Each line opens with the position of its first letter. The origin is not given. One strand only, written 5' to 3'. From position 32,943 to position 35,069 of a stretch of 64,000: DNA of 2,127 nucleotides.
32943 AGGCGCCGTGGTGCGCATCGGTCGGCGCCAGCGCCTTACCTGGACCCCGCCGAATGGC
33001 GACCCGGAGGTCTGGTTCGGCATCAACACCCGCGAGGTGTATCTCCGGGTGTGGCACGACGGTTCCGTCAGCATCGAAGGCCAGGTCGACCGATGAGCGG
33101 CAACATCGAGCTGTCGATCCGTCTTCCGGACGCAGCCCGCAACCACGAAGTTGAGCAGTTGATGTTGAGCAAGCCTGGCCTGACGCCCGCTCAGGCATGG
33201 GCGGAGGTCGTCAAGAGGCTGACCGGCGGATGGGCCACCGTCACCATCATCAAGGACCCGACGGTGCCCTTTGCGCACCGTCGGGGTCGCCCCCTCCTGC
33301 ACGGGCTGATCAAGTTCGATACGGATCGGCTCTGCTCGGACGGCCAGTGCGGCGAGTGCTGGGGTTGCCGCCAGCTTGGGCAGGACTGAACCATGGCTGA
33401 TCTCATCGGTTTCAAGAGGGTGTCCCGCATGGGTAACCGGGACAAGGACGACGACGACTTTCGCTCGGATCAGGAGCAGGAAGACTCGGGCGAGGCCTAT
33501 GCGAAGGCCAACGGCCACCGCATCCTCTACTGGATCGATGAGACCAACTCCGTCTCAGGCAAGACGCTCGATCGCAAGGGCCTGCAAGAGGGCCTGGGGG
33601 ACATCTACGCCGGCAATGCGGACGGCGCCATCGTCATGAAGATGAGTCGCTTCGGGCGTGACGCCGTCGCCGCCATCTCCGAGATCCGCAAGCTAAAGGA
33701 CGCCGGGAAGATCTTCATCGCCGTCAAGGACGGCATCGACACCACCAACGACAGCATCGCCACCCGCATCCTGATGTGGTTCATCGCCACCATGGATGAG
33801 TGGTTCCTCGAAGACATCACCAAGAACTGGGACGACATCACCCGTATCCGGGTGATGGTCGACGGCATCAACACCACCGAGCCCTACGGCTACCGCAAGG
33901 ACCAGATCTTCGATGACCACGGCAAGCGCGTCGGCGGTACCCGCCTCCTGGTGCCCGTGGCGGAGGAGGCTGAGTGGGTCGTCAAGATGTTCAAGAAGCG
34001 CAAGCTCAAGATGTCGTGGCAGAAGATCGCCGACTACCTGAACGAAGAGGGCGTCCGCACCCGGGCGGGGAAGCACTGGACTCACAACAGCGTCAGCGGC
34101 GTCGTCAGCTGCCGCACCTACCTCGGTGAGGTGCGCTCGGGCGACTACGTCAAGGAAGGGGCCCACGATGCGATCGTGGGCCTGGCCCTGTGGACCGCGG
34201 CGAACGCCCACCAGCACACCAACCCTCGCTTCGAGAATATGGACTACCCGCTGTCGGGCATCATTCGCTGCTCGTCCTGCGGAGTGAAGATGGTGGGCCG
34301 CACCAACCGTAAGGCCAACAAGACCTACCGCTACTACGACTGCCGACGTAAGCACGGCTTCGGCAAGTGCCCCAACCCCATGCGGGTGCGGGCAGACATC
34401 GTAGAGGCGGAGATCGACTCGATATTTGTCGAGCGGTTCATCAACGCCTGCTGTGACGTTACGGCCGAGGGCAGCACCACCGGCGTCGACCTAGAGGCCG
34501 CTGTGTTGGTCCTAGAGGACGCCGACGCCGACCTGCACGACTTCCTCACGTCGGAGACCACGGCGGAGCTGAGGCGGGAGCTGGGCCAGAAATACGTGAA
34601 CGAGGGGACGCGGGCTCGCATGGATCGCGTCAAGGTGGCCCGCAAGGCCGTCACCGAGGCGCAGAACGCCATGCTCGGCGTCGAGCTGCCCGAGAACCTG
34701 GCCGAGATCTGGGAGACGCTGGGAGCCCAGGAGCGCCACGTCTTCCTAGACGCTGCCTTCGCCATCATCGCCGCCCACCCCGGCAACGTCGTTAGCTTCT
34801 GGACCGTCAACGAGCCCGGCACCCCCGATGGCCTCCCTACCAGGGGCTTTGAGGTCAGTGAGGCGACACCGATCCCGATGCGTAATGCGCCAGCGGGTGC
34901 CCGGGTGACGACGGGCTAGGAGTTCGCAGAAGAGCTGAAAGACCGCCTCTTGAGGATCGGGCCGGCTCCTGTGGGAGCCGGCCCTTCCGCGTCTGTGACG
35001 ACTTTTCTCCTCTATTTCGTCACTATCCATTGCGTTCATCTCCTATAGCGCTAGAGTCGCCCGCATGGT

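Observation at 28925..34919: Translationally coupled 15-gene operon of unknown genes ending in the serine integrase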

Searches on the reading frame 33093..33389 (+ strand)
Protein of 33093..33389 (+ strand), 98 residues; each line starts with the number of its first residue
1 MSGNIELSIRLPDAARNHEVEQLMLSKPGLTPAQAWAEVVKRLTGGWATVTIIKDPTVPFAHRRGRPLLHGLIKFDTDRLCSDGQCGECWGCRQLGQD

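Call 10: search_protein_families(library=pfam, max_evalue=0.01, proteins=[window:33093-33389:+])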
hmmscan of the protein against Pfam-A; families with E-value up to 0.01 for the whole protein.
window:33093-33389:+ (98 aa): 0 families

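Call 12: search_protein_families(library=phrogs, max_evalue=0.01, proteins=[window:33093-33389:+])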
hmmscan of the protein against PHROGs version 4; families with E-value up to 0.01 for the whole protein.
window:33093-33389:+ (98 aa): 0 families

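Call 50: search_protein_families(library=pfam, max_evalue=10, proteins=[window:33093-33389:+])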
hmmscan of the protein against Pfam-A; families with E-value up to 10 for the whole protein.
window:33093-33389:+ (98 aa): 0 families

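Call 83: search_protein_families(library=padloc, max_evalue=0.01, proteins=[window:33093-33389:+])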
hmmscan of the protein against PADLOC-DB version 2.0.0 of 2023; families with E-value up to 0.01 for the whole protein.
window:33093-33389:+ (98 aa): 0 families

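Call 101: predict_structure(protein=window:33093-33389:+)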
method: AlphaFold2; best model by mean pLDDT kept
length: 98 residues; sequences in the alignment: 1
mean_pLDDT: 56.5   pTM: 0.47
mean pLDDT of the five models: 56.5, 55.7, 55.0, 52.2, 49.3
residues with pLDDT >= 90: 0; 70-90: 27; 50-70: 26; < 50: 45
segments of 3 or more residues with pLDDT < 50: 1-8, 10-12, 54-63, 66-69, 79-98
pLDDT, mean of each block of 10 residues (from residue 1): 45 61 80 74 69 49 48 51 45 38
secondary structure, 60 per line:
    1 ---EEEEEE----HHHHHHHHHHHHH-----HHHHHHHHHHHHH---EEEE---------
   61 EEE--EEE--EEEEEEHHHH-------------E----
elements in order: E4-9 H14-26 H32-44 E48-51 E61-63 E66-68 E71-76 H77-80

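Call 111: search_protein_families(library=ncbifam, max_evalue=0.01, proteins=[window:33093-33389:+])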
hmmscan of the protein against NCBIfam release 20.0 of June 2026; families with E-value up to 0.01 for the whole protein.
window:33093-33389:+ (98 aa): 0 families

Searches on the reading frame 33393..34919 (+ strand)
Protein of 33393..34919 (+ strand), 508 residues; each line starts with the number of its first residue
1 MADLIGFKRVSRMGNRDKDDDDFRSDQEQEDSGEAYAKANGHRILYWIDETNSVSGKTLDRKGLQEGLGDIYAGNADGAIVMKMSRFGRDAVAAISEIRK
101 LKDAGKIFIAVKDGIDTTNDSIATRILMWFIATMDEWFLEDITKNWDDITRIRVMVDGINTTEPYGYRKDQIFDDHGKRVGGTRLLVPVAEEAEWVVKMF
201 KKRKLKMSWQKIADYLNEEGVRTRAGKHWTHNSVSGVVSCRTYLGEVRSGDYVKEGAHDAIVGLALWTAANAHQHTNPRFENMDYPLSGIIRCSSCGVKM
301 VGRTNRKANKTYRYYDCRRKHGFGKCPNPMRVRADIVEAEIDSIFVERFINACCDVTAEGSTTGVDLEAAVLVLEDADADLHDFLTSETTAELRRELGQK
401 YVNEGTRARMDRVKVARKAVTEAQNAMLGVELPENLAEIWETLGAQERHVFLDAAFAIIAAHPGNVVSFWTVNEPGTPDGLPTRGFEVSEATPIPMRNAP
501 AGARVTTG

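Call 10: search_protein_families(library=pfam, max_evalue=0.01, proteins=[window:33393-34919:+])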
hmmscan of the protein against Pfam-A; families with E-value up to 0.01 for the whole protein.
window:33393-34919:+ (508 aa): 3 families
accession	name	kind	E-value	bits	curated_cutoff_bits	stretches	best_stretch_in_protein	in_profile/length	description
PF13408.12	Zn_ribbon_recom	-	6.8e-15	55.6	25.3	1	286-341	1-53/58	Recombinase zinc beta ribbon domain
PF07508.19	Recombinase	-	2.8e-14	53.7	21.1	1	191-273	2-98/102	Recombinase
PF00239.26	Resolvase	-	6.2e-14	52.7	23.3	1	5-142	2-128/145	Resolvase, N terminal domain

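Call 12: search_protein_families(library=phrogs, max_evalue=0.01, proteins=[window:33393-34919:+])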
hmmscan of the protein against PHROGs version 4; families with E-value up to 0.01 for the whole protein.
window:33393-34919:+ (508 aa): 2 families
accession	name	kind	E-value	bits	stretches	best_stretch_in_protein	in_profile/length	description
phrog_95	-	integration and excision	2e-68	232.6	1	19-465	101-559/651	integrase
phrog_125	-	DNA, RNA and nucleotide metabolism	1.1e-12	49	1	3-216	21-189/254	DNA invertase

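Call 14: search_dna_similar(query=window:33393-34919:+, collection=phages, mode=protein, max_rows=15)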
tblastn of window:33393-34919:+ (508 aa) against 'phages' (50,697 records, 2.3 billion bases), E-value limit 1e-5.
Records with a match: 355; places in all: 380; records where one place covers at least 80% of the query: 2.
Best place of each record, by identity: <60% 355.
By first word of the organism name: Streptococcus 101; Mycobacterium 44; Arthrobacter 41; Bacteriophage 36; Bacillus 35; Streptomyces 12; Lactococcus 11; Faecalibacterium 10; Brevibacillus 7; Paenibacillus 5; and 31 more.
By host as written in the record: - 55; Mycobacterium smegmatis mc2 155 33; Arthrobacter globiformis B-2979 28; Streptococcus suis 11; Bacillus anthracis 10; Faecalibacterium prausnitzii 8; Brevibacillus laterosporus 7; Mycobacterium smegmatis mc#155 7; and 144 more.
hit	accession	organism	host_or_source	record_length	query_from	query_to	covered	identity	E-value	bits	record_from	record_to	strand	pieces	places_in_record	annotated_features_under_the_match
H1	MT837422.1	Bacteriophage sp.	human fecal samples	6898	55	499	88%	23.3%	6e-14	81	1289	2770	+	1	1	record has no annotation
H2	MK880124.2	Microbacterium phage IAmGroot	Microbaterium sp. ISAT203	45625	36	470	86%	22.5%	7e-7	58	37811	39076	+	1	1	57: serine integrase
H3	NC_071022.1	Arthrobacter phage BaileyBlu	Arthrobacter sulfureus NRRL B-14730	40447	34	346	62%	28.1%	4e-10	69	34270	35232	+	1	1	48: serine integrase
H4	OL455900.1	Arthrobacter phage BaileyBlu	Arthrobacter sulfureus NRRL B-14730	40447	34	346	62%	28.1%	4e-10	69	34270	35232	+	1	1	48: serine integrase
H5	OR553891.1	Arthrobacter phage CallinAllBarbz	Arthrobacter sulfureus ATCC 19098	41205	34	346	62%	27.9%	4e-10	69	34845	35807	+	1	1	48: serine integrase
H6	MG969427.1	Anoxybacillus phage A403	Anoxybacillus caldiproteolyticus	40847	35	330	58%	28.8%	9e-18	93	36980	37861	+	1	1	site-specific recombinase for integration and excision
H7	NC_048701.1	Anoxybacillus phage A403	Anoxybacillus caldiproteolyticus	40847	35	330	58%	28.8%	9e-18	93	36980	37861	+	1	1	integrase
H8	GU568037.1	Deep-sea thermophilic phage D6E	-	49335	35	347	62%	26.9%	3e-13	79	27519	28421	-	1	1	recombinase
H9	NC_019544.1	Deep-sea thermophilic phage D6E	-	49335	35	347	62%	26.9%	3e-13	79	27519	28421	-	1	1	integrase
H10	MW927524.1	Paenibacillus phage Riker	Paenibacillus larvae ATCC 9545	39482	34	330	58%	28.3%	6e-16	87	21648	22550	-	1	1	serine integrase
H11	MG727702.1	Paenibacillus phage Likha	Paenibacillus larvae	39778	34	330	58%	28.3%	6e-16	87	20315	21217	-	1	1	integrase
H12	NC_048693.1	Paenibacillus phage Likha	Paenibacillus larvae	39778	34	330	58%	28.3%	6e-16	87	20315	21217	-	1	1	integrase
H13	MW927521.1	Paenibacillus phage Norbert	Paenibacillus larvae ATCC 9545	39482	34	330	58%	28.3%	8e-16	87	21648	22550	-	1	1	serine integrase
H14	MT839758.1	Bacteriophage sp.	human fecal samples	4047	35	363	65%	25.4%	3e-12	75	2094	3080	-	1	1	record has no annotation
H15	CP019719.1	Paenibacillus phage phiERICV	Paenibacillus larvae subsp. larvae ...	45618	34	330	58%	27.9%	3e-15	85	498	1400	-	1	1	cisA_1: putative DNA recombinase CisA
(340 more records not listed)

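Call 16: find_encoding_contigs(protein=window:33393-34919:+, flank=10000, max_places=6)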
Protein window:33393-34919:+ (508 aa): no gene with exactly this product is on record in the collection.

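Call 17: find_related_loci(query=window:33393-34919:+, collection=viral_contigs, flank=10000)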
Query window:33393-34919:+ (508 aa) in viral_contigs; peptide patterns used: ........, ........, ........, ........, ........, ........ (x = any residue, [..] = any of these).
3 stretches matched a pattern, but none encodes a relative of the query by tblastn (E <= 1e-3).

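Call 28: find_related_loci(query=A1, collection=viral_contigs, flank=10000)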
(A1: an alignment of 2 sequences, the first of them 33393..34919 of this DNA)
Query A1 (508 aa) in viral_contigs; peptide patterns used: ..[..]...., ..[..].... (x = any residue, [..] = any of these).
358 stretches matched a pattern; 6 encode a relative of the query (tblastn E <= 1e-3); 6 distinct loci.
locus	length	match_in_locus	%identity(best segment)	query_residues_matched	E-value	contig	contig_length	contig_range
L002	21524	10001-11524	50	1-502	4e-155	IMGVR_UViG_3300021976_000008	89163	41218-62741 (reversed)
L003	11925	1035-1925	30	1-318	2e-29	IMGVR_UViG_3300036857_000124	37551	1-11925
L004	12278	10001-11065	24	29-351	7e-15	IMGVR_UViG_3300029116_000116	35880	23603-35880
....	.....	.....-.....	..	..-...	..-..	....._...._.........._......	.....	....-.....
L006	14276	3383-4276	22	25-347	1e-7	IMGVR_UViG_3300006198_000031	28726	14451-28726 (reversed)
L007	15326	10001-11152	21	25-421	8e-8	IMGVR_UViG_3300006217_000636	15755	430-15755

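Call 29: find_related_loci(query=A1, collection=genome_contigs, flank=10000)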
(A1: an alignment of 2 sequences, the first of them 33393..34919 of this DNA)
Query A1 (508 aa) in genome_contigs; peptide patterns used: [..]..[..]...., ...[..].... (x = any residue, [..] = any of these).
141 stretches matched a pattern; 1 encode a relative of the query (tblastn E <= 1e-3); 1 distinct loci.
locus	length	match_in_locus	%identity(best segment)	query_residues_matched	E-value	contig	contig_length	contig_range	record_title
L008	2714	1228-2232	28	1-345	7e-23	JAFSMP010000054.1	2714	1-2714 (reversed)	MAG: Paludibacteraceae bacterium isolate RGIG3280 Goat_Reticulum-4__c92174, whole genome shotgun sequence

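Call 30: find_related_loci(query=A1, collection=metagenome_contigs, flank=10000)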
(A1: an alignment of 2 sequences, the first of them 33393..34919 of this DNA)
Query A1 (508 aa) in metagenome_contigs; peptide patterns used: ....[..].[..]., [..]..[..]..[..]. (x = any residue, [..] = any of these).
340 stretches matched a pattern; 4 encode a relative of the query (tblastn E <= 1e-3); 4 distinct loci.
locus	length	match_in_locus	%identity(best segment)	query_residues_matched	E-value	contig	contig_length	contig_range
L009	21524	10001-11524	50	1-502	1e-155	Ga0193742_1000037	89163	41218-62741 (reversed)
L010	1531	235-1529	47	1-437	9e-118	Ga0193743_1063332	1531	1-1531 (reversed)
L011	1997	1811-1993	93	1-61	1e-22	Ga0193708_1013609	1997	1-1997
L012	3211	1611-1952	28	4-137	1e-5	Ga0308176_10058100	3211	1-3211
